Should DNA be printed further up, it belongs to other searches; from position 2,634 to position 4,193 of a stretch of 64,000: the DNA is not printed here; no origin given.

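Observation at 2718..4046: Orphan AT-rich island ORF with coiled-coil and possible PD-(D/E)xK-like motif, expressed from an extended -10 with no SD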

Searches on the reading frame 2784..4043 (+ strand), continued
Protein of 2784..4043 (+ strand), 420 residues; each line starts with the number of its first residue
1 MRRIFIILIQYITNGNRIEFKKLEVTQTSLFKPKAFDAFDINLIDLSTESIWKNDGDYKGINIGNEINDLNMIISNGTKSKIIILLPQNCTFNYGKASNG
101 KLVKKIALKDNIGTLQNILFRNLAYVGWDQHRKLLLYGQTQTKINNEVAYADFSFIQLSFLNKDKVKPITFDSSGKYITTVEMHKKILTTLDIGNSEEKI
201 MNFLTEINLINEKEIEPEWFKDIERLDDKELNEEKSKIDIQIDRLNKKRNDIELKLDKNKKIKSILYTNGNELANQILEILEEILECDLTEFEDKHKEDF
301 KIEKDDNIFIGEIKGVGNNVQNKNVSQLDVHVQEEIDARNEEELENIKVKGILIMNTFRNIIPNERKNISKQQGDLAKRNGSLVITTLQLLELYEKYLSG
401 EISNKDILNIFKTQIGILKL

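Call 107: search_protein_families(library=pfam, alignment_id=A5, max_evalue=0.0001)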
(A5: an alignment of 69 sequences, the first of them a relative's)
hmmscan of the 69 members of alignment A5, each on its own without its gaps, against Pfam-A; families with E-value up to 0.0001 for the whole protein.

A. member 1, L164:1279-1533:- (84 aa): 0 families

B. families by the number of members that match (of 69 scanned): 10 families
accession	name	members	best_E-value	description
PF07374.17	DUF1492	2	4.9e-06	Protein of unknown function (DUF1492)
PF14386.11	DUF4417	1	5.4e-62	Domain of unknown function (DUF4417)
PF10987.13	DUF2806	1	1.3e-22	Protein of unknown function (DUF2806)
PF05534.18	HicB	1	3.4e-20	HicB family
PF20712.2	CyanoTRADDas_TM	1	1.3e-11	Cyanobacterial TRADD-N associated 2-Transmembrane domain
PF20505.3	DUF6731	1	2e-11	Family of unknown function (DUF6731)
PF13676.11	TIR_2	1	1.6e-08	TIR domain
PF15919.11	HicB_lk_antitox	1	3.1e-08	HicB_like antitoxin of bacterial toxin-antitoxin system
PF09903.14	DUF2130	1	6.6e-07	Uncharacterized protein conserved in bacteria (DUF2130)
PF04545.22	Sigma70_r4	1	2.9e-05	Sigma-70, region 4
